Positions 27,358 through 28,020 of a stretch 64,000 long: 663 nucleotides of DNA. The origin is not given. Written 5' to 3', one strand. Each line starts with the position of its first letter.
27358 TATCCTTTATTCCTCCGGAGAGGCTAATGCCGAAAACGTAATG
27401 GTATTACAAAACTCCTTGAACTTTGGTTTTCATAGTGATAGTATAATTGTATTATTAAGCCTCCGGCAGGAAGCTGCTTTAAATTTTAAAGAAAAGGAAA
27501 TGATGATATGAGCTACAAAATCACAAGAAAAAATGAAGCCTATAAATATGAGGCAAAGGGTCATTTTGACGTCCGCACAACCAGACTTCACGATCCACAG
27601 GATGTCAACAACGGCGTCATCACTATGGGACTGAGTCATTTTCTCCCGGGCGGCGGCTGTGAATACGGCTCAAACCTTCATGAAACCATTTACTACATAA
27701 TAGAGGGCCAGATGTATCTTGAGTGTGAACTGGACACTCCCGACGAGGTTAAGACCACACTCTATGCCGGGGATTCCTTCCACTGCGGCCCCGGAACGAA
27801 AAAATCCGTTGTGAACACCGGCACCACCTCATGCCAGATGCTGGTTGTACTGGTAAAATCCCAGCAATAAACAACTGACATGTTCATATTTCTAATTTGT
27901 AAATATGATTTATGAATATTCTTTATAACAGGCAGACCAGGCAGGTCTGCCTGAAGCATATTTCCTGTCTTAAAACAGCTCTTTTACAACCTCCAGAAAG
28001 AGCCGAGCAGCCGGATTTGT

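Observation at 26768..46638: Mo-cofactor-flanked catabolic island encoding a complete pyrogallol -> phloroglucinol -> acetyl-CoA fermentation route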

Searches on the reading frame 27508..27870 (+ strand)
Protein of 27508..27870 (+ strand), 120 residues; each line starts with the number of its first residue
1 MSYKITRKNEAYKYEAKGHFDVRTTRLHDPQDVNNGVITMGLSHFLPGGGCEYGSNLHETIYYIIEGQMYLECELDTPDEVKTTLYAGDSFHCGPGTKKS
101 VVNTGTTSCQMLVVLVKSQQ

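Call 3: search_protein_families(library=pfam, proteins=[window:27508-27870:+])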
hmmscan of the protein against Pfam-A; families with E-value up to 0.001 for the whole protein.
window:27508-27870:+ (120 aa): 1 family
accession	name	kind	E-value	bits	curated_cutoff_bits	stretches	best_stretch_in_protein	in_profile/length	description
PF07883.17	Cupin_2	-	5.4e-08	32.9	27.2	1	44-114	4-69/70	Cupin domain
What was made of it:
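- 27508..27870 (+): Small cupin (120 aa), a conserved partner of transhydroxylase loci; function unknown. Cupin_2 at 32.9 bits (call 3).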

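Call 7: search_protein_families(library=ncbifam, proteins=[window:27508-27870:+], max_evalue=1e-10)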
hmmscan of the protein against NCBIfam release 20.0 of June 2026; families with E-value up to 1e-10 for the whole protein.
window:27508-27870:+ (120 aa): 1 family
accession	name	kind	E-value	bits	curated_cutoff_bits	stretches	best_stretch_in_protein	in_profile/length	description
NF050094.1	BetDgalsidMYCTU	equivalog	3e-15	56.4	175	1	4-117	2-110/113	beta-D-galactosidase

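Call 82: search_solved_structures(query=window:27508-27870:+, max_evalue=0.01)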
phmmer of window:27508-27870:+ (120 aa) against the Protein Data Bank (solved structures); distinct sequences matched with E-value up to 0.01: 0.
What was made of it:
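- Tried and rejected: The cupin has no match (call 82).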

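Call 87: predict_structure(protein=window:27508-27870:+)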
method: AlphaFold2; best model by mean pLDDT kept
length: 120 residues; sequences in the alignment: 1
mean_pLDDT: 35.2   pTM: 0.25
mean pLDDT of the five models: 35.2, 29.9, 28.7, 28.5, 26.9
residues with pLDDT >= 90: 0; 70-90: 0; 50-70: 1; < 50: 119
segments of 3 or more residues with pLDDT < 50: 1-70, 72-120
pLDDT, mean of each block of 10 residues (from residue 1): 28 33 31 30 30 38 42 43 35 39 34 39
secondary structure, 60 per line:
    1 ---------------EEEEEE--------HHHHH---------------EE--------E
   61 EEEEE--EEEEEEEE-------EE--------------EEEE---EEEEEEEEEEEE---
elements in order: E16-21 H30-34 E60-65 E68-75 E99-102 E106-117
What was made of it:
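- Tried and rejected: A single-sequence AlphaFold model of the cupin was unusable (pLDDT 35, call 87), so no fold search was run.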
